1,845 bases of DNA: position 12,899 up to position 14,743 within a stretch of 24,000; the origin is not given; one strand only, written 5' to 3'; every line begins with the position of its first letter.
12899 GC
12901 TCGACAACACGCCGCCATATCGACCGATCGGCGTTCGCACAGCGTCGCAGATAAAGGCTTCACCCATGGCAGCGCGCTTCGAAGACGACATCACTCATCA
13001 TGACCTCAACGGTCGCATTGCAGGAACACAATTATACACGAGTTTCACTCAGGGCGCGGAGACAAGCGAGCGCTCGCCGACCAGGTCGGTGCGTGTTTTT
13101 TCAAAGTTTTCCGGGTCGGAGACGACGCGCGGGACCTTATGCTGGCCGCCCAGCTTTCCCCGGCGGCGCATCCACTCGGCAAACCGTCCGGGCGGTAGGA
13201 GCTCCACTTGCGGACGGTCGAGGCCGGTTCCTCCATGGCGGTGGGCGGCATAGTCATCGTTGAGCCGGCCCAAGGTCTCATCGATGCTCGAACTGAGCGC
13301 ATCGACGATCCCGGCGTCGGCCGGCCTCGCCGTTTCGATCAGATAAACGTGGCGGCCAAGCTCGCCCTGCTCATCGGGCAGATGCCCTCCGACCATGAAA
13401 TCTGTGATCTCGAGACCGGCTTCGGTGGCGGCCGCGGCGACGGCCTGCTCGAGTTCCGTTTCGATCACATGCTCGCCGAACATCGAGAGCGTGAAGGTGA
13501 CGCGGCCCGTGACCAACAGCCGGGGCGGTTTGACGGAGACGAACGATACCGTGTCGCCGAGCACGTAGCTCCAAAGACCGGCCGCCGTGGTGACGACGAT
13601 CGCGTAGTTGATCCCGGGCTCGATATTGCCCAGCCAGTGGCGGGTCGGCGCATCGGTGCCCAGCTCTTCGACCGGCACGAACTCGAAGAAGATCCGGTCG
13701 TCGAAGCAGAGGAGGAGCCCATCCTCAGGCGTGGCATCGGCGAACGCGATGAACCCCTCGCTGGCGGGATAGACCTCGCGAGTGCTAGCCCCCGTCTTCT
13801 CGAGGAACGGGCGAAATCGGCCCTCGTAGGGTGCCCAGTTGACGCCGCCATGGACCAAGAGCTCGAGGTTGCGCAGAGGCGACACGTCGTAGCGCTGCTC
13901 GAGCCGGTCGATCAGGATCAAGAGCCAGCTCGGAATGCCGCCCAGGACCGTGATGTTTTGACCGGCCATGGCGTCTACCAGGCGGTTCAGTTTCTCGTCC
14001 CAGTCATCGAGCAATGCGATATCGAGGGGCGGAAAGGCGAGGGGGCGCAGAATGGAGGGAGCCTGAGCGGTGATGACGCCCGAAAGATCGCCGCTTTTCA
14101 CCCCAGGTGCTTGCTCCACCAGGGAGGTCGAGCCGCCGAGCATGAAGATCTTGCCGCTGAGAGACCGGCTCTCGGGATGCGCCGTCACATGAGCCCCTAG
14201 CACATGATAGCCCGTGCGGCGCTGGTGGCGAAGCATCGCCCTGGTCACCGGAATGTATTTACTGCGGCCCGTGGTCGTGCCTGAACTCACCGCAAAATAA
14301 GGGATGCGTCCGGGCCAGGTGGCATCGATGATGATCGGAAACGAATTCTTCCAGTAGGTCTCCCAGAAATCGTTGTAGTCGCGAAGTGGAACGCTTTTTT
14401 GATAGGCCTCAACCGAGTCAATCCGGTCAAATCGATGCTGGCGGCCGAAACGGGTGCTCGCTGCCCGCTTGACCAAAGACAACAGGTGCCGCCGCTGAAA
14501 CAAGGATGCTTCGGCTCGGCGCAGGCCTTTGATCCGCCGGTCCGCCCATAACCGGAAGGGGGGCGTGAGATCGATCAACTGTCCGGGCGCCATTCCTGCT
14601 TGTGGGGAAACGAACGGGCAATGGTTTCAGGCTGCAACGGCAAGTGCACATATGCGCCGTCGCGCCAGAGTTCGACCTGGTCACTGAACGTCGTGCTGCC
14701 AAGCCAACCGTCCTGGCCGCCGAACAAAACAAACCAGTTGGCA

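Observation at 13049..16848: Translationally coupled penicillin-acylase-family lipoprotein and bacterial GH3 enzyme at the head of the phenylacetate operon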

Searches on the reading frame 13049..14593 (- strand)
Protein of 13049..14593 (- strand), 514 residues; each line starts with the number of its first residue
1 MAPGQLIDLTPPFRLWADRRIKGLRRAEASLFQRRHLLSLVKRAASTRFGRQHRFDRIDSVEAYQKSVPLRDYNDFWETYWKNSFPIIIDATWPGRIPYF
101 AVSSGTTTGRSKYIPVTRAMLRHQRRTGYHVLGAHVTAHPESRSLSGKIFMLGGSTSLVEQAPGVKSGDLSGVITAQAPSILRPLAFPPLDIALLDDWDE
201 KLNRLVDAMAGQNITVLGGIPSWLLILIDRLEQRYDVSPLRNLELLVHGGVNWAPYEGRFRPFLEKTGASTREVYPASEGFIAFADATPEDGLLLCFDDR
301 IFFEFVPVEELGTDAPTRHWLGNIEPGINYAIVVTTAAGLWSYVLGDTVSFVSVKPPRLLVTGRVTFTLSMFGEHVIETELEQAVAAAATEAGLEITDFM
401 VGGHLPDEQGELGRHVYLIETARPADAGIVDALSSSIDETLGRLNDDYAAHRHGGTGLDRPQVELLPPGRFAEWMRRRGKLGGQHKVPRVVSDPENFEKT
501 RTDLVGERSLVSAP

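Call 4: search_protein_families(library=pfam, proteins=[window:13049-14593:-])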
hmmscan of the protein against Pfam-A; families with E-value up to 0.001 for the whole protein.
window:13049-14593:- (514 aa): 3 families
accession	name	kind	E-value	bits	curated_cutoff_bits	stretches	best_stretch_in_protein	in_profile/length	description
PF03321.19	GH3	-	4.8e-22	79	23.6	1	29-201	12-182/304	GH3 family N-terminal domain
PF23572.1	GH3_C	-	1.5e-17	64.7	23.6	1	380-495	2-119/119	GH3 family C-terminal domain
PF23571.1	GH3_M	-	2.9e-13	50.1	23.6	1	296-364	3-75/75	GH3 family central domain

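Call 5: search_protein_families(library=ncbifam, proteins=[window:13049-14593:-])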
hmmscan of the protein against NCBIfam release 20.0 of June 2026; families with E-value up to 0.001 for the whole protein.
window:13049-14593:- (514 aa): 1 family
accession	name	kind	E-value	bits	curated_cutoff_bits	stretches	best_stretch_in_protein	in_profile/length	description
NF052613.1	OlsH_GH3_orni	equivalog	4.2e-166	553.5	620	1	13-492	22-499/524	lyso-ornithine lipid synthetase OlsH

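Call 12: find_homologous_proteins(query=window:13049-14593:-, max_evalue=1e-10)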
Query window:13049-14593:- (514 aa): 4801 proteins with E <= 1e-10 among 8000 candidates; the best 120 are listed.
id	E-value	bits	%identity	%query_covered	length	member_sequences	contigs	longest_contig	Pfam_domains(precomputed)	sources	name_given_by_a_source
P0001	3.8e-207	707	60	97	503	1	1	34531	PF03321.20,PF23571.2,PF23572.2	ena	-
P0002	1.7e-206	705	60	95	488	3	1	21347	PF03321.20,PF23571.2,PF23572.2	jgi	jgi:hypothetical protein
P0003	7.6e-206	703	59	97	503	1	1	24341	PF03321.20,PF23571.2,PF23572.2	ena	-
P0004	8.9e-204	696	59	97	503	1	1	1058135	PF03321.20,PF23571.2,PF23572.2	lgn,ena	-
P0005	3.5e-203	694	60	97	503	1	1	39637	PF03321.20,PF23571.2,PF23572.2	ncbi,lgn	-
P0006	1.7e-201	689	59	97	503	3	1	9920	PF03321.20,PF23571.2,PF23572.2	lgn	-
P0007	4.0e-178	612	56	97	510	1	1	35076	PF03321.20,PF23571.2,PF23572.2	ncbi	-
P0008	5.6e-178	611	54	97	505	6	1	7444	PF03321.20,PF23571.2,PF23572.2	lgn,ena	-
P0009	2.2e-177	609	55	97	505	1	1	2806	PF03321.20,PF23571.2,PF23572.2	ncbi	-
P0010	6.0e-177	608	54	97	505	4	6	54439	PF03321.20,PF23571.2,PF23572.2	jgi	-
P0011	8.2e-177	607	54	94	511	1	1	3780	PF03321.20,PF23571.2,PF23572.2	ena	-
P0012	7.7e-176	604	54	97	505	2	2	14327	PF03321.20,PF23571.2,PF23572.2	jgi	-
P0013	1.4e-175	603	54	97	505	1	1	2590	PF03321.20,PF23571.2,PF23572.2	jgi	jgi:hypothetical protein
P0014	2.8e-175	602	54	97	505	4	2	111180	PF03321.20,PF23571.2,PF23572.2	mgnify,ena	mgnify:FL=1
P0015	5.0e-175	601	55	97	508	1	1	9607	PF03321.20,PF23571.2,PF23572.2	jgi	-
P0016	2.0e-174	599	53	97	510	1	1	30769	PF03321.20,PF23571.2,PF23572.2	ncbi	-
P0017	1.8e-173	596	52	97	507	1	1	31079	PF03321.20,PF23571.2,PF23572.2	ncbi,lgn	-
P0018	2.1e-173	596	53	95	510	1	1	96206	PF03321.20,PF23571.2,PF23572.2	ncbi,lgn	-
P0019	5.1e-173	595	52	99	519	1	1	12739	PF03321.20,PF23571.2,PF23572.2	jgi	jgi:hypothetical protein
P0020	6.9e-173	594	53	97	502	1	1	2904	PF03321.20,PF23571.2,PF23572.2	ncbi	ncbi:MAG: auxin-regulated protein, partial [Geminicoccaceae bacterium]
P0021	1.3e-172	593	53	97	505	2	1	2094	PF03321.20,PF23571.2,PF23572.2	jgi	jgi:hypothetical protein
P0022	2.0e-172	593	53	97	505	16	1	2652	PF03321.20,PF23571.2,PF23572.2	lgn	-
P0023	1.9e-171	590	53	96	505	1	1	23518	PF03321.20,PF23571.2,PF23572.2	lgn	-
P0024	9.3e-171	587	54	96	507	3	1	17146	PF03321.20,PF23571.2,PF23572.2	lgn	-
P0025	1.7e-170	586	54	96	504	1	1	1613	PF03321.20,PF23571.2,PF23572.2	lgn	-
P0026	2.3e-170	586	54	96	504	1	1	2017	PF03321.20,PF23571.2,PF23572.2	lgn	-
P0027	1.9e-169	583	54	96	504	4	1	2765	PF03321.20,PF23571.2,PF23572.2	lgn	-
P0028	3.0e-169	582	54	95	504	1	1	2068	PF03321.20,PF23571.2,PF23572.2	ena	-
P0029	4.2e-169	582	53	96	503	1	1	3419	PF03321.20,PF23571.2,PF23572.2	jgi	jgi:hypothetical protein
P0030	5.5e-169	581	54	96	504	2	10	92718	PF03321.20,PF23571.2,PF23572.2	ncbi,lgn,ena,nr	ncbi:MAG: GH3 auxin-responsive promoter family protein [Alphaproteobacteria bacterium]|nr:GH3 auxin-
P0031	8.6e-169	581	54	96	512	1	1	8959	PF03321.20,PF23571.2,PF23572.2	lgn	-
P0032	8.6e-169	581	53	96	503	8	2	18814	PF03321.20,PF23571.2,PF23572.2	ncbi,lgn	ncbi:MAG: GH3 auxin-responsive promoter family protein [Micropepsaceae bacterium]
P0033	9.8e-169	581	54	96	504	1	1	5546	PF03321.20,PF23571.2,PF23572.2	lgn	-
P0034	1.7e-168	580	54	96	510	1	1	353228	PF03321.20,PF23571.2,PF23572.2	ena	-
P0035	1.7e-168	580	54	96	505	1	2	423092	PF03321.20,PF23571.2,PF23572.2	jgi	jgi:hypothetical protein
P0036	2.0e-168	580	54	96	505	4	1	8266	PF03321.20,PF23571.2,PF23572.2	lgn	-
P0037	2.2e-168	579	54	96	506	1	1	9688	PF03321.20,PF23571.2,PF23572.2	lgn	-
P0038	2.9e-168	579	54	96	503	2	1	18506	PF03321.20,PF23571.2,PF23572.2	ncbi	ncbi:MAG: GH3 family domain-containing protein [Pseudomonadota bacterium]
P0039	3.7e-168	579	54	95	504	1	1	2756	PF03321.20,PF23571.2,PF23572.2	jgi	-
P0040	5.6e-168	578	55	89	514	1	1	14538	PF03321.20,PF23571.2,PF23572.2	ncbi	-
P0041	5.8e-168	578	53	96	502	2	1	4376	PF03321.20,PF23571.2,PF23572.2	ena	-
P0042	9.9e-168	577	53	96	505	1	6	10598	PF03321.20,PF23571.2,PF23572.2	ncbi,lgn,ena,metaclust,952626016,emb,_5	metaclust:\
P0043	1.1e-167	577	54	91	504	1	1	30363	PF03321.20,PF23571.2,PF23572.2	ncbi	-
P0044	2.1e-167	576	54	96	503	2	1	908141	PF03321.20,PF23571.2,PF23572.2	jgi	jgi:hypothetical protein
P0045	2.2e-167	576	53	96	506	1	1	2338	PF03321.20,PF23571.2,PF23572.2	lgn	-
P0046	2.4e-167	576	53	96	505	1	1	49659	PF03321.20,PF23571.2,PF23572.2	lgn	-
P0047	8.4e-167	574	53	96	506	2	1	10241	PF03321.20,PF23571.2,PF23572.2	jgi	jgi:hypothetical protein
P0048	9.2e-167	574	53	96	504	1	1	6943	PF03321.20,PF23571.2,PF23572.2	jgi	jgi:hypothetical protein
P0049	9.6e-167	574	52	96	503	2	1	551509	PF03321.20,PF23571.2,PF23572.2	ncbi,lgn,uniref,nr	ncbi:GH3 family domain-containing protein [Fodinicurvata sediminis]|uniref:GH3 family domain-contain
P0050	1.4e-166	573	53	91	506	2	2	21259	PF03321.20,PF23571.2,PF23572.2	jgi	jgi:hypothetical protein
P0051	1.8e-166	573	53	96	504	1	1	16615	PF03321.20,PF23571.2,PF23572.2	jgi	jgi:hypothetical protein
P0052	2.1e-166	573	52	96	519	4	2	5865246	PF03321.20,PF23571.2,PF23572.2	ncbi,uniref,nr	ncbi:MAG TPA: GH3 auxin-responsive promoter family protein [Hypericibacter adhaerens]|uniref:Auxin-r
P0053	2.5e-166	573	53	96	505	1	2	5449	PF03321.20,PF23571.2,PF23572.2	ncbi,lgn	-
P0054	4.7e-166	572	51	96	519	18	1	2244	PF03321.20,PF23571.2,PF23572.2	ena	-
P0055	5.8e-166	571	52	96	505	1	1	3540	PF03321.20,PF23571.2,PF23572.2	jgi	jgi:hypothetical protein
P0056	7.1e-166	571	53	96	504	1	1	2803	PF03321.20,PF23571.2,PF23572.2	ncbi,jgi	jgi:hypothetical protein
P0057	7.4e-166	571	53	97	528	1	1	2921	PF03321.20,PF23571.2,PF23572.2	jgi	jgi:GH3 auxin-responsive promoter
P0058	7.6e-166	571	53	96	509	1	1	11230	PF03321.20,PF23571.2,PF23572.2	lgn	-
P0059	8.5e-166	571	52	96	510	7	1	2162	PF03321.20,PF23571.2,PF23572.2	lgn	-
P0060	8.9e-166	571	51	97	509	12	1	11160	PF03321.20,PF23571.2,PF23572.2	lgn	-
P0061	1.1e-165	570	53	96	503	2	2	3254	PF03321.20,PF23571.2,PF23572.2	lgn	-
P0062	2.0e-165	570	53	96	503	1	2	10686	PF03321.20,PF23571.2,PF23572.2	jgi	jgi:uncharacterized protein (DUF1778 family)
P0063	2.1e-165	570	53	96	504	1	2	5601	PF03321.20,PF23571.2,PF23572.2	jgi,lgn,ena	-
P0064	2.3e-165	569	53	90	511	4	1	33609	PF03321.20,PF23571.2,PF23572.2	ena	-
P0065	2.4e-165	569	53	95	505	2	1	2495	PF03321.20,PF23571.2,PF23572.2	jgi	jgi:hypothetical protein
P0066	2.4e-165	569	53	96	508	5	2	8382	PF03321.20,PF23571.2,PF23572.2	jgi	-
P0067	2.5e-165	569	53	95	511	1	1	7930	PF03321.20,PF23571.2,PF23572.2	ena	-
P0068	3.2e-165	569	54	96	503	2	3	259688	PF03321.20,PF23571.2,PF23572.2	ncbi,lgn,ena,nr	ncbi:MAG TPA: auxin-regulated protein [Alphaproteobacteria bacterium]|nr:auxin-regulated protein [Al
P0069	3.5e-165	569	52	96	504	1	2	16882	PF03321.20,PF23571.2,PF23572.2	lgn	-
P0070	3.8e-165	569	52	96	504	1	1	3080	PF03321.20,PF23571.2,PF23572.2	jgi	jgi:hypothetical protein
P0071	3.8e-165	569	53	96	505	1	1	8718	PF03321.20,PF23571.2,PF23572.2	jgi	jgi:hypothetical protein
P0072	5.8e-165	568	54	96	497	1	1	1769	PF03321.20,PF23571.2,PF23572.2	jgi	jgi:hypothetical protein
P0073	6.9e-165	568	52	96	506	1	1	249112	PF03321.20,PF23571.2,PF23572.2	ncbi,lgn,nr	ncbi:MAG: GH3 auxin-responsive promoter family protein [Pseudomonadota bacterium]|nr:GH3 auxin-respo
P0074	6.9e-165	568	53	96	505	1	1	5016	PF03321.20,PF23571.2,PF23572.2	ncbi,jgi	-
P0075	9.0e-165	567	51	97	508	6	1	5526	PF03321.20,PF23571.2,PF23572.2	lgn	-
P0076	1.3e-164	567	53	96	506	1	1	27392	PF03321.20,PF23571.2,PF23572.2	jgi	jgi:hypothetical protein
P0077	1.6e-164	567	51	96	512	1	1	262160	PF03321.20,PF23571.2,PF23572.2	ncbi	ncbi:MAG: GH3 family domain-containing protein [Pseudomonadota bacterium]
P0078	1.6e-164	567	51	98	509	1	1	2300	PF03321.20,PF23571.2,PF23572.2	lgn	-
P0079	1.9e-164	566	52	96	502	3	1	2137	PF03321.20,PF23571.2,PF23572.2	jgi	-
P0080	2.2e-164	566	52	96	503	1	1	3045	PF03321.20,PF23571.2,PF23572.2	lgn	-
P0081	2.6e-164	566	52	97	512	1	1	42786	PF03321.20,PF23571.2,PF23572.2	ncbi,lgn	ncbi:MAG: GH3 auxin-responsive promoter family protein [Pseudomonadota bacterium]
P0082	3.3e-164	566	52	96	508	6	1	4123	PF03321.20,PF23571.2,PF23572.2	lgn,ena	-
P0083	3.5e-164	566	52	96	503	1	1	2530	PF03321.20,PF23571.2,PF23572.2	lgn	-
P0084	3.7e-164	565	53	96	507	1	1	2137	PF03321.20,PF23571.2,PF23572.2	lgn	-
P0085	4.0e-164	565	53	91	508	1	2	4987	PF03321.20,PF23571.2,PF23572.2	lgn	-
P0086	4.1e-164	565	51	96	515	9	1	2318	PF03321.20,PF23571.2,PF23572.2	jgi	jgi:hypothetical protein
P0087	4.3e-164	565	54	95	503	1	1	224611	PF03321.20,PF23571.2,PF23572.2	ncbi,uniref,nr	ncbi:GH3 family domain-containing protein [Crenalkalicoccus roseus]|uniref:GH3 family domain-contain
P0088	4.6e-164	565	52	96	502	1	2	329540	PF03321.20,PF23571.2,PF23572.2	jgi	jgi:hypothetical protein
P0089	4.8e-164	565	54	92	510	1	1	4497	PF03321.20,PF23571.2,PF23572.2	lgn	-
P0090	5.4e-164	565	53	96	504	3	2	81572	PF03321.20,PF23571.2,PF23572.2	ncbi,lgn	-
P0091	5.5e-164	565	53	96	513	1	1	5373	PF03321.20,PF23571.2,PF23572.2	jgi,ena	-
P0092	7.0e-164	565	52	96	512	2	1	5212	PF03321.20,PF23571.2,PF23572.2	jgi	-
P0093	1.1e-163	564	55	88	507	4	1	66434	PF03321.20,PF23571.2,PF23572.2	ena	-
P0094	1.2e-163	564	52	99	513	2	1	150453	PF03321.20,PF23571.2,PF23572.2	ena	-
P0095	1.3e-163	564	52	96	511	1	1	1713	PF03321.20,PF23571.2,PF23572.2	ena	-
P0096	1.4e-163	564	52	96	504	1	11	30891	PF03321.20,PF23571.2,PF23572.2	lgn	-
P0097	2.1e-163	563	51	97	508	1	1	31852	PF03321.20,PF23571.2,PF23572.2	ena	-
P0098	2.2e-163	563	52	97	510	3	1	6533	PF03321.20,PF23571.2,PF23572.2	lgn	-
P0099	2.3e-163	563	52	96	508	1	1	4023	PF03321.20,PF23571.2,PF23572.2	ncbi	-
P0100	2.4e-163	563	52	96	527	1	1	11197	PF03321.20,PF23571.2,PF23572.2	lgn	-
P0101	2.7e-163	563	52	93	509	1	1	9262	PF03321.20,PF23571.2,PF23572.2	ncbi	-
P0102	2.8e-163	563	52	96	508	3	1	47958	PF03321.20,PF23571.2,PF23572.2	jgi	jgi:hypothetical protein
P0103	3.1e-163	562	53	95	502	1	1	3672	PF03321.20,PF23571.2,PF23572.2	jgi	-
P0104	3.4e-163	562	51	97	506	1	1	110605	PF03321.20,PF23571.2,PF23572.2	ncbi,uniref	ncbi:GH3 family domain-containing protein [Minwuia sp.]|uniref:GH3 family domain-containing protein 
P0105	3.4e-163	562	51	96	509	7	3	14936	PF03321.20,PF23571.2,PF23572.2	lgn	-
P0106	3.8e-163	562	55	89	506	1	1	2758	PF03321.20,PF23571.2,PF23572.2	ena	-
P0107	3.8e-163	562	52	96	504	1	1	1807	PF03321.20,PF23571.2,PF23572.2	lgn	-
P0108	4.0e-163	562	49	96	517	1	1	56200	PF03321.20,PF23571.2,PF23572.2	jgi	-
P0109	4.2e-163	562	52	97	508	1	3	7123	PF03321.20,PF23571.2,PF23572.2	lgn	-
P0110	4.6e-163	562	52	96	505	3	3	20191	PF03321.20,PF23571.2,PF23572.2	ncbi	-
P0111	6.8e-163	561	51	96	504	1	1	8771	PF03321.20,PF23571.2,PF23572.2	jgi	-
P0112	6.8e-163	561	52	96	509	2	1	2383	PF03321.20,PF23571.2,PF23572.2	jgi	jgi:hypothetical protein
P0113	7.1e-163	561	51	97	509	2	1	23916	PF03321.20,PF23571.2,PF23572.2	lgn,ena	-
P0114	7.8e-163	561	52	96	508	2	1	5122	PF03321.20,PF23571.2,PF23572.2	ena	-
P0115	9.5e-163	561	52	98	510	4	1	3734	PF03321.20,PF23571.2,PF23572.2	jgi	jgi:hypothetical protein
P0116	1.1e-162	561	50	97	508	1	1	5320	PF03321.20,PF23571.2,PF23572.2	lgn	-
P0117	1.2e-162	560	52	91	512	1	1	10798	PF03321.20,PF23571.2,PF23572.2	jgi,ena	-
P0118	1.2e-162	560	52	96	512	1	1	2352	PF03321.20,PF23571.2,PF23572.2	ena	-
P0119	1.2e-162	560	52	97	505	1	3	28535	PF03321.20,PF23571.2,PF23572.2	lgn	-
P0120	1.7e-162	560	51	96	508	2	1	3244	PF03321.20,PF23571.2,PF23572.2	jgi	jgi:hypothetical protein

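Call 14: find_encoding_contigs(protein=P0001, flank=10000, max_places=3)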
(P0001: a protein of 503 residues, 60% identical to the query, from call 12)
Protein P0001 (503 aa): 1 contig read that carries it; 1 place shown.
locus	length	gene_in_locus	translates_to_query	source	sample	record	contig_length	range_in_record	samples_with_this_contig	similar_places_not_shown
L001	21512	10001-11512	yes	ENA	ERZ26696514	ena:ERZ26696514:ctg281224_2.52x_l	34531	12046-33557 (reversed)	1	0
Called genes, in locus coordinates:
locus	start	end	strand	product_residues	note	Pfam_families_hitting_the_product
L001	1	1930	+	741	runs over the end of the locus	PF23139:OB_YrrC, PF14520:HHH_5, PF14490:HHH_RecD2, PF13245:AAA_19, PF13604:AAA_30, PF01443:Viral_helicase1 (weak), PF18335:SH3_13, PF13538:UvrD_C_2, +6 more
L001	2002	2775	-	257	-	-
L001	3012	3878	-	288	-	PF05721:PhyH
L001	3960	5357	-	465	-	PF00275:EPSP_synthase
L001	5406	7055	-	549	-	PF03321:GH3, PF23571:GH3_M, PF23572:GH3_C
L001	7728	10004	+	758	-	PF01804:Penicil_amidase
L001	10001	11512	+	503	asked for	PF03321:GH3, PF23571:GH3_M, PF23572:GH3_C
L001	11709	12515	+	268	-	PF05118:Asp_Arg_Hydrox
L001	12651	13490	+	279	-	PF03279:Lip_A_acyltrans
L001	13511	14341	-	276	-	PF01553:Acyltransferase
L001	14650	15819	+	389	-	PF00989:PAS, PF13188:PAS_8, PF08448:PAS_4, PF13426:PAS_9, PF00512:HisKA, PF02518:HATPase_c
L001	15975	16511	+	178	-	PF00072:Response_reg, PF08281:Sigma70_r4_2 (weak), PF00196:GerE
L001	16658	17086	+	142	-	PF00072:Response_reg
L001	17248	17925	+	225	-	PF00027:cNMP_binding, PF13545:HTH_Crp_2, PF00325:Crp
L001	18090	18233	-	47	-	PF03597:FixS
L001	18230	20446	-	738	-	PF00403:HMA, PF00122:E1-E2_ATPase, PF00702:Hydrolase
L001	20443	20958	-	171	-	PF05751:FixH, PF13115:YtkA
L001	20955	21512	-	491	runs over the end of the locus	PF12801:Fer4_5 (weak), PF13534:Fer4_17 (faint), PF13187:Fer4_9 (faint), PF12838:Fer4_7 (faint), PF13183:Fer4_8 (faint), PF13746:Fer4_18, PF14697:Fer4_21 (faint), PF11614:FixG_C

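Call 15: find_related_loci(query=A1, collection=genome_contigs, flank=10000)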
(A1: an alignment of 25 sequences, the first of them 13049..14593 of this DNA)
Query A1 (514 aa) in genome_contigs; peptide patterns used: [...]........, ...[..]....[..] (x = any residue, [..] = any of these).
599 stretches matched a pattern (row limit reached: there are more); 586 encode a relative of the query (tblastn E <= 1e-3); the best 80 are kept; 80 distinct loci.
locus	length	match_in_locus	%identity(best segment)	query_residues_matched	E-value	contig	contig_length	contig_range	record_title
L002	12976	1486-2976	55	5-504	1e-176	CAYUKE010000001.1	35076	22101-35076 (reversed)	MAG TPA_asm: uncultured Geminicoccaceae bacterium isolate SRP128890_co1_126 genome assembly, contig: NODE_2100_length_35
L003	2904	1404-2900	53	5-504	0e+0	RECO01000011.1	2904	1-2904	MAG: Geminicoccaceae bacterium isolate DLM2.Bin45 NODE_61397_length_2904_cov_32.0976, whole genome shotgun sequence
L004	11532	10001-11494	52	7-505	5e-175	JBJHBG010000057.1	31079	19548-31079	MAG: Geminicoccaceae bacterium isolate SF2967_J5348.semibin_refined.105 NODE_1517_length_31079_cov_1.716529, whole genom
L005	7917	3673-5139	54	7-498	9e-171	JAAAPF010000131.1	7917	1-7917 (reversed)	MAG: Alphaproteobacteria bacterium isolate GSL.Bin6 NODE_7427_length_7917_cov_1.3979, whole genome shotgun sequence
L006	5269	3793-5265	53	6-492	1e-173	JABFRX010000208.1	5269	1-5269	MAG: Alphaproteobacteria bacterium isolate S-RSF-IL-04 seq_6988, whole genome shotgun sequence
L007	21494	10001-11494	53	4-497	1e-168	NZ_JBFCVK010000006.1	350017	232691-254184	Aquibaculum sediminis strain EGI_FJ10229 NODE_6_length_350017_cov_399.901826, whole genome shotgun sequence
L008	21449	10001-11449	54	33-512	1e-167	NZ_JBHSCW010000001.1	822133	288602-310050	Fodinicurvata halophila strain CECT 8472 velvet_auto_127_1, whole genome shotgun sequence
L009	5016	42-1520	53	6-497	3e-171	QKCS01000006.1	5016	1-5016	MAG: Alphaproteobacteria bacterium isolate SZUA-430 scaffold_82784, whole genome shotgun sequence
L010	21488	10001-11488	51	4-497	2e-166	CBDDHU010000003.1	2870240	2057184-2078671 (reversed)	MAG: Minwuia sp. isolate e733e273-b673-41f5-bb2c-ec37d230e7dd genome assembly, contig: contig_3, whole genome shotgun se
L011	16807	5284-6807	51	5-506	2e-165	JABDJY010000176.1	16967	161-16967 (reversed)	MAG: Alphaproteobacteria bacterium isolate SS_bin_35 k127_1000364, whole genome shotgun sequence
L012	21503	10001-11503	51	6-501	2e-164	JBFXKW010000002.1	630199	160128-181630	MAG: Alphaproteobacteria bacterium isolate CA_2019_TPIn_84 NODE_19_length_630199_cov_14.762292_TPIn, whole genome shotgu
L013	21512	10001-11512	50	8-514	8e-164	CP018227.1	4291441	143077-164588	Kordiimonadales bacterium IMCC3096 chromosome, complete genome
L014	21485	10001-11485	52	7-504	5e-164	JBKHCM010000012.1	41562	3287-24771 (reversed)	MAG: Alphaproteobacteria bacterium isolate D1M02_6 NODE_136_length_41562_cov_9.123064, whole genome shotgun sequence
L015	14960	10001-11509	51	3-501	2e-163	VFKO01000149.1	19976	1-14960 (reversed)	MAG: Rhodobiaceae bacterium isolate Bin_29_10 c_000000131840, whole genome shotgun sequence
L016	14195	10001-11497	51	6-498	2e-163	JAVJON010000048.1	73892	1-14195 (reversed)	MAG: Sneathiellaceae bacterium isolate A1-SPW-23 k141_31652, whole genome shotgun sequence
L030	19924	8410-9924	49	3-499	7e-160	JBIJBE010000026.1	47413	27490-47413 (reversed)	MAG: Bdellovibrionota bacterium isolate ME2006-08-03D11_3300047094_group2_bin168 Rohwer_bin1170_scaffold_293_c1, whole g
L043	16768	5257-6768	52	6-505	1e-158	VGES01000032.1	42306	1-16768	MAG: Alphaproteobacteria bacterium isolate K_Offshore_80m_m2_186 K_Offshore_80m_m2_186_Ga0194132_10001807, whole genome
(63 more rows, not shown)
